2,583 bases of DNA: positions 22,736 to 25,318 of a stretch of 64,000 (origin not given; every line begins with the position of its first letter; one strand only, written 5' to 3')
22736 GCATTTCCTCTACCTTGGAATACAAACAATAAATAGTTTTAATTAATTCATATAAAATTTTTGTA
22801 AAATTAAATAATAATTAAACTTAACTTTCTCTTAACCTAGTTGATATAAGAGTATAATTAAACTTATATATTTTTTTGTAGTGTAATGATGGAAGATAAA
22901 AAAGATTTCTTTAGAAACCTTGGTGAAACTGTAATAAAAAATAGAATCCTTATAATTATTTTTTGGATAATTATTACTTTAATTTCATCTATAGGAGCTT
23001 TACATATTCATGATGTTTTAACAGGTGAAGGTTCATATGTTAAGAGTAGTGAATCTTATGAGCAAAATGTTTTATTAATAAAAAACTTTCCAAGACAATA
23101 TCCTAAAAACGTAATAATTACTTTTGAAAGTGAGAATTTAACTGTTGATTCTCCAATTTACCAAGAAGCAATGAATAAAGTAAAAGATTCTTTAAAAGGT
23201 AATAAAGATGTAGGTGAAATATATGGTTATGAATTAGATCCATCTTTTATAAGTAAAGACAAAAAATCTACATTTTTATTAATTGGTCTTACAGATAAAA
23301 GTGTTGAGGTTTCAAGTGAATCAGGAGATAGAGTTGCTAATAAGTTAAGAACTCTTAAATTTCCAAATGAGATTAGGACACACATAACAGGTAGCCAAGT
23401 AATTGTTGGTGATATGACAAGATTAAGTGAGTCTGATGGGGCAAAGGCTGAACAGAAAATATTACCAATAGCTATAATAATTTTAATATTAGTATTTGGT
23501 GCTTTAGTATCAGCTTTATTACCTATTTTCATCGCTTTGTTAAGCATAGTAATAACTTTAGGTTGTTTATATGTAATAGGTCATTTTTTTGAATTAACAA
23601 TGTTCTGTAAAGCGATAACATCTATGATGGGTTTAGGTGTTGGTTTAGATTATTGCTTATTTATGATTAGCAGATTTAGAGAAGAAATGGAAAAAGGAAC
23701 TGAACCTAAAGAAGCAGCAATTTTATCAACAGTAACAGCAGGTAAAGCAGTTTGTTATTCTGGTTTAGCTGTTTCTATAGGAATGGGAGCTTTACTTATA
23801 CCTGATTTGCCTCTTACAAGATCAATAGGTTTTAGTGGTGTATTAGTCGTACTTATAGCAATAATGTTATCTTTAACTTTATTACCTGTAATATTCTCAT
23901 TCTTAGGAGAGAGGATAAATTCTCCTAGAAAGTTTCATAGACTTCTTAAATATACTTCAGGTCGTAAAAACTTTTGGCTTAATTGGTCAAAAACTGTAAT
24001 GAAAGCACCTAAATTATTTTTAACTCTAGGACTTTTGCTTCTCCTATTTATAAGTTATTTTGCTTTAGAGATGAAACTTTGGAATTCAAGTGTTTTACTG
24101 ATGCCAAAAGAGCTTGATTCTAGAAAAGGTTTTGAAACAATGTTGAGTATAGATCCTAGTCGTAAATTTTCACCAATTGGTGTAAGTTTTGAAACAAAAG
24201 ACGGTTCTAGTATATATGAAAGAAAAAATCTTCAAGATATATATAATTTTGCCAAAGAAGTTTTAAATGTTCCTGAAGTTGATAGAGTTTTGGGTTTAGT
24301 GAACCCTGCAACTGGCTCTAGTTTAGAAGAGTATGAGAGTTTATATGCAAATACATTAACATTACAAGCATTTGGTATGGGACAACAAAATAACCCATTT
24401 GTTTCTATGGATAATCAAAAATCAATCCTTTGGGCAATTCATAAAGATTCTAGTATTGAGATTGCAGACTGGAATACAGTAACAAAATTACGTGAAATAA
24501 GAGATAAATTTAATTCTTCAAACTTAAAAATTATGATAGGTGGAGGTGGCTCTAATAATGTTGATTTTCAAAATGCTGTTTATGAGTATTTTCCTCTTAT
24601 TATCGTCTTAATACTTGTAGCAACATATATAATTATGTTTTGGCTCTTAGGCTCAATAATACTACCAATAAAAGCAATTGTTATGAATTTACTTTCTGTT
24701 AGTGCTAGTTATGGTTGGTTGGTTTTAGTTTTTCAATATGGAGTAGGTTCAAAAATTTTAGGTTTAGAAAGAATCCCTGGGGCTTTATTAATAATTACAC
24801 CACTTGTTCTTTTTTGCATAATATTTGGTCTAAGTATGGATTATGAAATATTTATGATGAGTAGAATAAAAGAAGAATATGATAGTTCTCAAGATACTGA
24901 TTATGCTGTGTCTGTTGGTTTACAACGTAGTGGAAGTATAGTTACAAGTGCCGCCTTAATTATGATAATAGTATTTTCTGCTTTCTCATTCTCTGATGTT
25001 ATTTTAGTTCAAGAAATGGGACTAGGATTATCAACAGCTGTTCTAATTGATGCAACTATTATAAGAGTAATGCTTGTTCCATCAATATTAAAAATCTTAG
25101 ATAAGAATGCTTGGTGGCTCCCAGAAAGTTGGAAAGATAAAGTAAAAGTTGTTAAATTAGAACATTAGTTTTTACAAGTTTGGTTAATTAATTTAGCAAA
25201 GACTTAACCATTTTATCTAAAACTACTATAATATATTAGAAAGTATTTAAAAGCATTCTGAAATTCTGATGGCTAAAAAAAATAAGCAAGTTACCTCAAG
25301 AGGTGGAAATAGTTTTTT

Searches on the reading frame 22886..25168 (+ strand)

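Call 43: search_protein_families(library=pfam, proteins=[window:22886-25168:+], max_evalue=0.01)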
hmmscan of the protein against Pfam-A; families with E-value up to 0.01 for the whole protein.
window:22886-25168:+ (760 aa): 1 family
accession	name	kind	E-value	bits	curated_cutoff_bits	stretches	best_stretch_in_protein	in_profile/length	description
PF03176.21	MMPL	-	6.5e-85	285.4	20.5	2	56-376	8-331/333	MMPL family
